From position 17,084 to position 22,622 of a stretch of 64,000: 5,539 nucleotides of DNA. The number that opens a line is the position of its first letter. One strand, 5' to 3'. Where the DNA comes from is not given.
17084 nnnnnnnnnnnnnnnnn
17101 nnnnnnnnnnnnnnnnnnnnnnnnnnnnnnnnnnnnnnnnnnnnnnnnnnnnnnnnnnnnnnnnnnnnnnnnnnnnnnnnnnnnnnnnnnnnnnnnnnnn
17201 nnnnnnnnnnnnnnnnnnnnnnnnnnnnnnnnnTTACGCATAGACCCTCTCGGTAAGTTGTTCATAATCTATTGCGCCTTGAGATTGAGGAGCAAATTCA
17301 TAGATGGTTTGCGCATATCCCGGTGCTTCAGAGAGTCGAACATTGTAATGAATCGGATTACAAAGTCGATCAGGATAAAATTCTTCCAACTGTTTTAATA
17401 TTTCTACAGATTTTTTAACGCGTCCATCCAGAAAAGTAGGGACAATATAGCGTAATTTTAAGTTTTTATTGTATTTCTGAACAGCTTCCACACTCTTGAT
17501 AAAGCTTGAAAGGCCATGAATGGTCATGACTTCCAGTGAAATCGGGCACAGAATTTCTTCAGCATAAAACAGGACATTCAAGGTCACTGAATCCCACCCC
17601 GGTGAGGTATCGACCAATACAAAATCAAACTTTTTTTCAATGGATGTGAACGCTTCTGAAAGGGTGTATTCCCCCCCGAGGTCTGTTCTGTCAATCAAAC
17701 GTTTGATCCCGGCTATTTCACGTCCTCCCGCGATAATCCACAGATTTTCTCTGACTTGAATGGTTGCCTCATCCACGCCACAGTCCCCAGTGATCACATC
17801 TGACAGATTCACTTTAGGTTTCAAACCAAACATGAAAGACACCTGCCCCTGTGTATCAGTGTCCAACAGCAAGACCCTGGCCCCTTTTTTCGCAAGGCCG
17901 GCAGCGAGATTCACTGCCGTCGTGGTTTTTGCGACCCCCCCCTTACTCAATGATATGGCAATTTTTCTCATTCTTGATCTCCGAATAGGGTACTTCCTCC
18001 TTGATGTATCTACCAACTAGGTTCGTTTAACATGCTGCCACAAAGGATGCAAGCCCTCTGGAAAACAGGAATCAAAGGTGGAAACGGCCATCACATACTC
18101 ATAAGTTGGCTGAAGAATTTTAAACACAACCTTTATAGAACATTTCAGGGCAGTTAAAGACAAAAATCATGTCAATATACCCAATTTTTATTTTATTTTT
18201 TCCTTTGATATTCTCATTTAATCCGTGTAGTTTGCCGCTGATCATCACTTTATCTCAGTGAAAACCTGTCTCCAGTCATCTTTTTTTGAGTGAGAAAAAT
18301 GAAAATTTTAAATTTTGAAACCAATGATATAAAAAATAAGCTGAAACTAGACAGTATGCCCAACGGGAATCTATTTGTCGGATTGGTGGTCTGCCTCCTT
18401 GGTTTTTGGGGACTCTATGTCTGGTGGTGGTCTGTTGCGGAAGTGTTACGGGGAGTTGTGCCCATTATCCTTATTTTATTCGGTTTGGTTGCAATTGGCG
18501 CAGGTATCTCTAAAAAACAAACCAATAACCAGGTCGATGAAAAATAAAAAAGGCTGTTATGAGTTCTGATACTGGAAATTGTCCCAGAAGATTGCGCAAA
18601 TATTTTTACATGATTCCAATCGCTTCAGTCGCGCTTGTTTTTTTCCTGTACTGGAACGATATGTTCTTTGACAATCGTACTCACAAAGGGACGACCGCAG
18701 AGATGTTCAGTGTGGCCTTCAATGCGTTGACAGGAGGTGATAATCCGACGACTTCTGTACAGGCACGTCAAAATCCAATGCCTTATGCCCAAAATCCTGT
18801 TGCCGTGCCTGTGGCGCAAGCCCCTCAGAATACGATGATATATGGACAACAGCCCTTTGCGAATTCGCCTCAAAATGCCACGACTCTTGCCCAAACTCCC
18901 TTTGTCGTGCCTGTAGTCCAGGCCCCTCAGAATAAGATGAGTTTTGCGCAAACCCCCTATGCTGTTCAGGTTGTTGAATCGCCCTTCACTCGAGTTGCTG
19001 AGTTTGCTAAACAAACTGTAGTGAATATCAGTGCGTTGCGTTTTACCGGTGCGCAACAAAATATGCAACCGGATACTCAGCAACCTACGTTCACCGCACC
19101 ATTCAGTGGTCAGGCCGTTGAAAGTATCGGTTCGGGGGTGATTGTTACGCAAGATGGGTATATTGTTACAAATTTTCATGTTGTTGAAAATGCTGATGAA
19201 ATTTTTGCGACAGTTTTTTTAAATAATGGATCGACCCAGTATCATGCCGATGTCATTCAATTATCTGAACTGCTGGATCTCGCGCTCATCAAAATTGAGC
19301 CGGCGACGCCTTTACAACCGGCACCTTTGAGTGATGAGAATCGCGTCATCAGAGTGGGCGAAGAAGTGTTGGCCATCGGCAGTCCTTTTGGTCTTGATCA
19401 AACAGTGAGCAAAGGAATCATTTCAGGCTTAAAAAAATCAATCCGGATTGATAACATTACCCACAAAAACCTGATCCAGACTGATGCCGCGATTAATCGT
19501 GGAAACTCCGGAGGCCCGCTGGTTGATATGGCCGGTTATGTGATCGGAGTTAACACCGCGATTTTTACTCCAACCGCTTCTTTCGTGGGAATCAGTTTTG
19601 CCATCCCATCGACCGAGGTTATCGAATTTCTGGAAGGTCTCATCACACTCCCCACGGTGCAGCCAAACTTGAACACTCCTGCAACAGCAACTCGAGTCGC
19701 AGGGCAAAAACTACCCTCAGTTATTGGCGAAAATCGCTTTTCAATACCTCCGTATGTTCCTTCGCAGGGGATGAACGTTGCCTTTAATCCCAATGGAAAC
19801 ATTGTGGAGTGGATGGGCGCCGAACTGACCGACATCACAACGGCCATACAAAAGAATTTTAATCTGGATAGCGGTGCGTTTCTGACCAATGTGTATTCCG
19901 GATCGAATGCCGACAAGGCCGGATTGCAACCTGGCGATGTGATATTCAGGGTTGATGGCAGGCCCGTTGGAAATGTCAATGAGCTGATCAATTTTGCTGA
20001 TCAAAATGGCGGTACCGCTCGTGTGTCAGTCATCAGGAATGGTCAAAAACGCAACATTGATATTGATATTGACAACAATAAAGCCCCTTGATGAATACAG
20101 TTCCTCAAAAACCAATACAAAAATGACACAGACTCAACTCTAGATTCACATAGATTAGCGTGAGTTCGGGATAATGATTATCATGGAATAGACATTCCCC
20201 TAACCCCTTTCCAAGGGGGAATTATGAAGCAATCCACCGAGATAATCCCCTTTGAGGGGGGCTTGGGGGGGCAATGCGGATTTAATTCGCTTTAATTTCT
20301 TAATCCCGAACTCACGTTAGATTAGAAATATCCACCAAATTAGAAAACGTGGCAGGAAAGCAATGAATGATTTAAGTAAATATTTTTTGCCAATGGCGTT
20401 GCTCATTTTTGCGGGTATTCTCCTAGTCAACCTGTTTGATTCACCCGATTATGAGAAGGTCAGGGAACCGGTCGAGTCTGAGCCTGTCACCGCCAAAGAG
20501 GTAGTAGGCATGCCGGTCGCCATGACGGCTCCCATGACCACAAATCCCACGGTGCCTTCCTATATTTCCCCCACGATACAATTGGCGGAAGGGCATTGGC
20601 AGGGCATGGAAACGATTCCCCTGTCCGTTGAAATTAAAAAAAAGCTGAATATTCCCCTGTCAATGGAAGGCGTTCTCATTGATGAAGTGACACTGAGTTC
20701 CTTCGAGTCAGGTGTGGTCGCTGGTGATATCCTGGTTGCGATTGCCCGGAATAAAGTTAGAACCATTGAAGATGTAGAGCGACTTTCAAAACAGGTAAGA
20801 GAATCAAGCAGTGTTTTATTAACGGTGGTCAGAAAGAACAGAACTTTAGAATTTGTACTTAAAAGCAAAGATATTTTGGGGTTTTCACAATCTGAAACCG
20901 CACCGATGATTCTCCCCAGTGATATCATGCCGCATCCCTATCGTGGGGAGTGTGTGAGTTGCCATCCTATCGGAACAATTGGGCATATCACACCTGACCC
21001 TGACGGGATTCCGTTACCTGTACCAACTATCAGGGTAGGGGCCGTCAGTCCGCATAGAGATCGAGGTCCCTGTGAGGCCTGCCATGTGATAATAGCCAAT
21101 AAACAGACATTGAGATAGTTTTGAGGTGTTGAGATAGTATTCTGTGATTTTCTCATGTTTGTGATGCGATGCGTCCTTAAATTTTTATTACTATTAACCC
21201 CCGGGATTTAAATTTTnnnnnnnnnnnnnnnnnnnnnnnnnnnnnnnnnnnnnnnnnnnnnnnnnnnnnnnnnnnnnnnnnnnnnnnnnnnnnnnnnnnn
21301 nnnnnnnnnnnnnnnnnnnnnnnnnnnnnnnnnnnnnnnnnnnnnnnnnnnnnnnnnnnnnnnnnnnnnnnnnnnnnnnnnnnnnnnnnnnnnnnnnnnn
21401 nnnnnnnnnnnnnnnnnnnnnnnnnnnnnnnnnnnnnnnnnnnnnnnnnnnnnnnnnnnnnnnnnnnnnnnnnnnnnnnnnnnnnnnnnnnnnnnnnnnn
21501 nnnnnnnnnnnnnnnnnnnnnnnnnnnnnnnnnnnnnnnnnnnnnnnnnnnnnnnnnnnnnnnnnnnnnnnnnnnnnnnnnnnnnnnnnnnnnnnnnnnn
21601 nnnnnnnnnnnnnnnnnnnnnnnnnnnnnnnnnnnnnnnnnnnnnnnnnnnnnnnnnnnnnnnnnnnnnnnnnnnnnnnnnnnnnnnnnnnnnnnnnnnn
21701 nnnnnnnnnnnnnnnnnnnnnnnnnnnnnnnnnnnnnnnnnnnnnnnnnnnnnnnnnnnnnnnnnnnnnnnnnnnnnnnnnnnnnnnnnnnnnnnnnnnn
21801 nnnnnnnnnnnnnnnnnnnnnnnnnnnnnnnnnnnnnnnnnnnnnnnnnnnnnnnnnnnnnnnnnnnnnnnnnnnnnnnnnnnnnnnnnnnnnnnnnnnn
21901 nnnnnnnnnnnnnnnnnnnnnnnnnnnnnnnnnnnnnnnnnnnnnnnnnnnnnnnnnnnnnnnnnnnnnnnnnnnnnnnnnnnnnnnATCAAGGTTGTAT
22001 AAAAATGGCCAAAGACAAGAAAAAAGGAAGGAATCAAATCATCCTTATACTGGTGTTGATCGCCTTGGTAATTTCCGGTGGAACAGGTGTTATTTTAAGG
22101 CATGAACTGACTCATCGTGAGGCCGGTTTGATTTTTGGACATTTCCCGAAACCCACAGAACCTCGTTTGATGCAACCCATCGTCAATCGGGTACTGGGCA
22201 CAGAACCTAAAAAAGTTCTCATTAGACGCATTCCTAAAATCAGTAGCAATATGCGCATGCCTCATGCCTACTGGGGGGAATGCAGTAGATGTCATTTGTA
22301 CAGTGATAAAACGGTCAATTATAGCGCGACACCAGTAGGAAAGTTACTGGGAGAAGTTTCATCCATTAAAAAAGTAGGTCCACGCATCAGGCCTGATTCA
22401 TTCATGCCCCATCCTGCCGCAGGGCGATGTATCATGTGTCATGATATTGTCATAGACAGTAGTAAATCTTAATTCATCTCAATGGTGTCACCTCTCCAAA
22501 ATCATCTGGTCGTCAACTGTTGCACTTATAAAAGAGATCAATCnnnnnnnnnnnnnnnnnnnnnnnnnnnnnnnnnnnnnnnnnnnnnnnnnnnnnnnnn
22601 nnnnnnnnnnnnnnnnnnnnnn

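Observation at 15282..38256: Two non-identical mam gene sets side by side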

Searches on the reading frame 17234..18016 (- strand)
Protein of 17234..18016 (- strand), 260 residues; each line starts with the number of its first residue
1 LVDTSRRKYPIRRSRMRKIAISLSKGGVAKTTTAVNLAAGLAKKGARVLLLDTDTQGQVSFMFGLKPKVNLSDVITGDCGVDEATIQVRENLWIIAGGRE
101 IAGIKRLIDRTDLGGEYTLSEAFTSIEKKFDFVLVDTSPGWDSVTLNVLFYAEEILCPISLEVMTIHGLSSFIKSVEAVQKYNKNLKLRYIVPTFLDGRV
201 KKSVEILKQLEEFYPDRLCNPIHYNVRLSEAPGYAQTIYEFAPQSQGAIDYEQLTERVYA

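Call 4: search_protein_families(library=pfam, proteins=[window:17234-18016:-], max_evalue=0.01)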
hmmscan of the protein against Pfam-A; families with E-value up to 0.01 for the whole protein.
window:17234-18016:- (260 aa): 9 families
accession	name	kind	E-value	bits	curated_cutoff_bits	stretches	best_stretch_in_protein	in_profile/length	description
PF13614.12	AAA_31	-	3.7e-38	131.7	27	1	16-187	1-176/177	AAA domain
PF01656.29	CbiA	-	8.5e-22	77.9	25.4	1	19-237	1-124/125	CobQ/CobB/MinD/ParA nucleotide binding domain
PF10609.15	ParA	-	1.6e-10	41.3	27.1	1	17-68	4-56/246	NUBPL iron-transfer P-loop NTPase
PF09140.17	MipZ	-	4.8e-08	33.1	20.7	1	19-159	3-129/262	ATPase MipZ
PF00142.24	Fer4_NifH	-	9.8e-08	32.2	25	1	17-63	1-47/271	4Fe-4S iron sulfur cluster binding proteins, NifH/frxC family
PF02374.21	ArsA_ATPase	-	4.9e-07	29.7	24.3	1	24-94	8-64/305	Anion-transporting ATPase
PF06564.18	CBP_BcsQ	-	1.2e-06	28.6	21.3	1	16-256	1-231/234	Cellulose biosynthesis protein BcsQ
PF07015.17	VirC1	-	0.00032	20.5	24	0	16-55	1-40/231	VirC1 protein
PF00448.28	SRP54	-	0.00043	20.4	22.7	0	27-55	11-39/196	SRP54-type protein, GTPase domain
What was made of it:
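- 17234..18016 (-): ParA/MinD-type P-loop ATPase, upstream of and overlapping mamK-1. Pfam AAA_31/CbiA (call 4).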

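Call 45: search_protein_families(library=ncbifam, proteins=[window:17234-18016:-], max_evalue=0.001)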
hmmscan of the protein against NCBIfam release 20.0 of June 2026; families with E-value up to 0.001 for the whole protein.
window:17234-18016:- (260 aa): 28 families (the best 25 are shown)
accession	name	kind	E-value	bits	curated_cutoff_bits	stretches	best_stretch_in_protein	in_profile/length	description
NF041546.1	ParA_partition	equivalog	3.4e-22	79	180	2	19-60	2-43/203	ParA family partition ATPase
TIGR03453.1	partition_RepA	equivalog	2.8e-20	72.5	348.45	2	14-73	102-161/387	plasmid partitioning protein RepA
TIGR03371.1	cellulose_yhjQ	equivalog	1.6e-17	63.8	157.85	1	16-256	1-239/246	cellulose biosynthesis protein BcsQ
TIGR01969.1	minD_arch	subfamily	2.4e-17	63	201.75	1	18-167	2-146/251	cell division ATPase MinD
TIGR01968.1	minD_bact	equivalog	1e-15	57.8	212.9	1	19-191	4-173/261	septum site-determining protein MinD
TIGR01007.1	eps_fam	subfamily_domain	5.1e-13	49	108.05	1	13-139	14-137/204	polysaccharide biosynthesis tyrosine autokinase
NF041283.1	PrgP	equivalog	8.8e-12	44.9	400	1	18-215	4-213/297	ParA superfamily DNA segregation protein PrgP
NF008079.0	PRK10818.1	equivalog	2.9e-11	43.2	508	1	17-168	3-152/270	septum site-determining protein MinD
NF010443.0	PRK13869.1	subfamily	3.7e-11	42.4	446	1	15-72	120-177/405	plasmid-partitioning protein RepA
NF010259.0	PRK13705.1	equivalog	2.8e-10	39.7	725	1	18-188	108-290/388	plasmid-partitioning protein SopA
TIGR01287.1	nifH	equivalog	4e-09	36.2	394.35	1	17-58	1-41/275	nitrogenase iron protein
NF047398.1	AAA_KGGVGR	domain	1.5e-08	35.2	90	1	21-172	7-185/190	KGGVGR-motif variant AAA ATPase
NF041136.1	MrpORP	equivalog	2e-08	33.9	450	1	17-70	6-60/365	iron-sulfur cluster carrier protein MrpORP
NF008669.0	PRK11670.1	equivalog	2e-08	33.5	348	1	19-64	110-156/369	iron-sulfur cluster carrier protein ApbC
NF033200.1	F430_CfbC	exception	1.4e-07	31.2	402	1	17-60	1-43/260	Ni-sirohydrochlorin a,c-diamide reductive cyclase ATP-dependent reductase subunit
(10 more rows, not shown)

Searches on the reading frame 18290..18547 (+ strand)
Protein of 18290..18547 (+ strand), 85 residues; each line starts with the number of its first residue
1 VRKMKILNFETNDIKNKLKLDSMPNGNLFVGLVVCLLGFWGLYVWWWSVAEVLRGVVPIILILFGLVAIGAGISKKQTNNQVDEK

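Call 4: search_protein_families(library=pfam, proteins=[window:18290-18547:+], max_evalue=0.01)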
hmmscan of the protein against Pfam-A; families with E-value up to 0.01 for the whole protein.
window:18290-18547:+ (85 aa): 1 family
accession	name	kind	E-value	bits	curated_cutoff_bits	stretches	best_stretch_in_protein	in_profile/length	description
PF00335.26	Tetraspanin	-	0.00069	19.8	32.1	1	15-79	38-101/225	Tetraspanin family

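Call 44: search_protein_families(library=ncbifam, proteins=[window:18290-18547:+], max_evalue=0.001)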
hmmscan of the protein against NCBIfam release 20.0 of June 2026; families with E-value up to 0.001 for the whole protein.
window:18290-18547:+ (85 aa): 1 family
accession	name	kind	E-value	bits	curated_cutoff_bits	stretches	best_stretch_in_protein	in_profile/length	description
NF040963.1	MamI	equivalog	6.2e-20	70.8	80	1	29-83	5-59/69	magnetosome protein MamI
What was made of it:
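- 18290..18547 (+): MamI-1. NCBIfam MamI 70.8 bits (call 44).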

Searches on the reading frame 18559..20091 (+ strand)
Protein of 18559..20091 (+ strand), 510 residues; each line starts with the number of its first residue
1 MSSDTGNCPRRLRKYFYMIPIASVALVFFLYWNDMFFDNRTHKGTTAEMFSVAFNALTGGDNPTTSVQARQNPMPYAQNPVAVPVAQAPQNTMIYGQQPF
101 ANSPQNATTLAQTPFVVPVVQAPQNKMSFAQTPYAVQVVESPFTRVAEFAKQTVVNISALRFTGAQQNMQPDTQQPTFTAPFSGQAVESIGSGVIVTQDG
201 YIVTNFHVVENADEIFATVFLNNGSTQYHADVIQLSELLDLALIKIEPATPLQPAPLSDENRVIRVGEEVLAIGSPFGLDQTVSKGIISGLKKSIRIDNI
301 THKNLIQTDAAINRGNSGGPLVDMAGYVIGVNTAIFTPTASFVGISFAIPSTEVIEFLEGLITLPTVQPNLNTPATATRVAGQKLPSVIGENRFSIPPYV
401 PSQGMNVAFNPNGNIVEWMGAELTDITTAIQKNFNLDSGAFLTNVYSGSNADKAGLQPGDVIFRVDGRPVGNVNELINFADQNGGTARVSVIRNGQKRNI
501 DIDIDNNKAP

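Call 4: search_protein_families(library=pfam, proteins=[window:18559-20091:+], max_evalue=0.01)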
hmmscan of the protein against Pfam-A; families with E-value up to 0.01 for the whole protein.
window:18559-20091:+ (510 aa): 6 families
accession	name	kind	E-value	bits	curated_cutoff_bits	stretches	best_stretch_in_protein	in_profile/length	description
PF13365.12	Trypsin_2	-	2.4e-31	109.8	27.6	1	191-331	1-144/144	Trypsin-like peptidase domain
PF00089.32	Trypsin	-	5.6e-18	66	20.6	1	188-355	24-217/220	Trypsin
PF17820.7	PDZ_6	-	2e-10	40.7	27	1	443-489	3-49/54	PDZ domain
PF13180.12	PDZ_2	-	2.7e-09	37.6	27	1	436-503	10-79/80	PDZ domain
PF00595.29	PDZ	-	4.9e-07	30.5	23.2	1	419-476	12-63/81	PDZ domain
PF12812.13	PDZ_1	-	0.0064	16.9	28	0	415-480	7-72/78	PDZ-like domain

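Call 44: search_protein_families(library=ncbifam, proteins=[window:18559-20091:+], max_evalue=0.001)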
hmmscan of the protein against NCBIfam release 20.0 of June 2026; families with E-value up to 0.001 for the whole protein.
window:18559-20091:+ (510 aa): 18 families
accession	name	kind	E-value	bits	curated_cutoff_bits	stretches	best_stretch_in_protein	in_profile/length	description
NF040960.1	MamE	equivalog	7.3e-96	322.2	800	2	96-368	31-301/659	magnetosome formation protease MamE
TIGR02037.1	degP_htrA_DO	subfamily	1.7e-83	281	416.2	2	143-367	3-233/434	Do family serine endopeptidase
NF047968.1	SerProtHtrA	equivalog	1.4e-58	199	470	2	181-352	79-247/357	serine protease HtrA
NF007526.1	PRK10139.1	equivalog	1.8e-55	188.5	756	2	171-364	69-262/456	serine endoprotease DegQ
NF041521.1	HhoA_HhoB_HtrA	equivalog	1.1e-53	182.7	450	2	145-365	5-227/335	HhoA/HhoB/HtrA family serine endopeptidase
NF008189.1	PRK10942.1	equivalog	2.1e-51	174.9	720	2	184-363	108-283/477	serine endoprotease DegP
TIGR02038.1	protease_degS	equivalog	9.3e-51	173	422.95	2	133-357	37-242/351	outer membrane-stress sensor serine endopeptidase DegS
NF008147.1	PRK10898.1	equivalog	3.3e-46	158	408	2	184-362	73-248/352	outer membrane-stress sensor serine endopeptidase DegS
NF050055.1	SerProtHtrAMycob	equivalog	4.5e-46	157.8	800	2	186-363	224-408/502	serine protease HtrA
NF053637.1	SerProtHtrAspr2045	equivalog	1.6e-30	106.4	650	1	183-361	97-282/394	serine protease HtrA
NF040961.1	MamO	equivalog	5e-28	97.8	800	1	173-372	97-277/648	magnetosome protein MamO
NF033740.0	MarP_fam_protase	equivalog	2.9e-17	62.8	250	1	165-355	189-371/390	MarP family serine protease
TIGR00054.1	TIGR00054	equivalog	7.4e-06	25.1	147.55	1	440-501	204-266/421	RIP metalloprotease RseP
NF041199.1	trx7_PDZ_seleno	equivalog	9.3e-06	24.8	300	1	435-504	200-272/390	Trx7/PDZ domain-containing (seleno)protein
NF008046.0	PRK10779.1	equivalog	1.6e-05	24.2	477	1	440-503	224-288/450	sigma E protease regulator RseP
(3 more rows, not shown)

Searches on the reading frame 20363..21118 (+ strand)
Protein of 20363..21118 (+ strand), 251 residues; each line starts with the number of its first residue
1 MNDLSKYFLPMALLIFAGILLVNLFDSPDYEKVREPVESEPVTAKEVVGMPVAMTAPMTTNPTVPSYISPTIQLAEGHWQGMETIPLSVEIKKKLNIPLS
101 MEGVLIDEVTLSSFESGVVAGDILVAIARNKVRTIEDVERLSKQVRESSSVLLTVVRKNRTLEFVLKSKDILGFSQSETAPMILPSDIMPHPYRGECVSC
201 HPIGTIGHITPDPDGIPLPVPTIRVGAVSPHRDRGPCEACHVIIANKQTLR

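Call 4: search_protein_families(library=pfam, proteins=[window:20363-21118:+], max_evalue=0.01)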
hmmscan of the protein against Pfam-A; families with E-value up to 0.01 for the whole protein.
window:20363-21118:+ (251 aa): 3 families
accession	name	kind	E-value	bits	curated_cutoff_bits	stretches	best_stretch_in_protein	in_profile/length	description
PF18509.6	MCR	-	1.2e-15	57.2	30.4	2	221-245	1-28/30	Magnetochrome domain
PF17820.7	PDZ_6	-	8.5e-05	22.7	27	1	117-157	15-54/54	PDZ domain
PF13180.12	PDZ_2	-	0.00045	20.9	27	1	103-165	13-77/80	PDZ domain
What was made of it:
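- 20363..21118 (+): MamP (PDZ + 2 magnetochromes), the only copy in the window. Pfam MCR (call 4).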

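Call 44: search_protein_families(library=ncbifam, proteins=[window:20363-21118:+], max_evalue=0.001)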
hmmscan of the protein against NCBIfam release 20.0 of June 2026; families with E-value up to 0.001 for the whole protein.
window:20363-21118:+ (251 aa): 6 families
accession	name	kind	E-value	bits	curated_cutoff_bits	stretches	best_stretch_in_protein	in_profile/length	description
NF040965.1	MamP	equivalog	4.2e-75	253.1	300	1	33-243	67-289/290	magnetosome magnetite formation protein MamP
TIGR02037.1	degP_htrA_DO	subfamily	2.6e-07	29.9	416.2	1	76-164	342-432/434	Do family serine endopeptidase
NF040992.1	MamT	equivalog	1.6e-06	28.6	200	1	179-203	70-94/153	magnetosome protein MamT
NF040960.1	MamE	equivalog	3.3e-06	26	800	1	79-166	445-533/659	magnetosome formation protease MamE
NF041521.1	HhoA_HhoB_HtrA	equivalog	0.00026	20.4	450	1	92-169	246-332/335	HhoA/HhoB/HtrA family serine endopeptidase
NF041199.1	trx7_PDZ_seleno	equivalog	0.00041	19.4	300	0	115-167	218-271/390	Trx7/PDZ domain-containing (seleno)protein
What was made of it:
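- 20363..21118 (+): NCBIfam MamP 253 bits (call 44).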

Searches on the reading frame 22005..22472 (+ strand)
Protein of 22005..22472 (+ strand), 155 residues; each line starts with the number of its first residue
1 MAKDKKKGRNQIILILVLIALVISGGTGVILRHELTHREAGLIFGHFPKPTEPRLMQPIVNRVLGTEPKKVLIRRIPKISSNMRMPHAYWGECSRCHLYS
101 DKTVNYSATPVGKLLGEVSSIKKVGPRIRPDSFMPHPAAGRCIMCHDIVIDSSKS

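Call 4: search_protein_families(library=pfam, proteins=[window:22005-22472:+], max_evalue=0.01)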
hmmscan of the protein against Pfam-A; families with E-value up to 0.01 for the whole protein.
window:22005-22472:+ (155 aa): 1 family
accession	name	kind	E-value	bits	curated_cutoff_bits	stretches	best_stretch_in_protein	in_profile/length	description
PF18509.6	MCR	-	1.7e-12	47.1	30.4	2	126-149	1-27/30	Magnetochrome domain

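Call 44: search_protein_families(library=ncbifam, proteins=[window:22005-22472:+], max_evalue=0.001)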
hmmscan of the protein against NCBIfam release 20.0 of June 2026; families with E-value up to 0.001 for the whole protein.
window:22005-22472:+ (155 aa): 2 families
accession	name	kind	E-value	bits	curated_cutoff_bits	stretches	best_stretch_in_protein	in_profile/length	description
NF040992.1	MamT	equivalog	1.5e-38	132.6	200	1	29-151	23-148/153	magnetosome protein MamT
NF040965.1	MamP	equivalog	1e-05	25.4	300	1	77-149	223-289/290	magnetosome magnetite formation protein MamP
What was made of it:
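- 22005..22472 (+): MamT (2 magnetochromes), the only copy in the window. NCBIfam MamT 133 bits (call 44).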
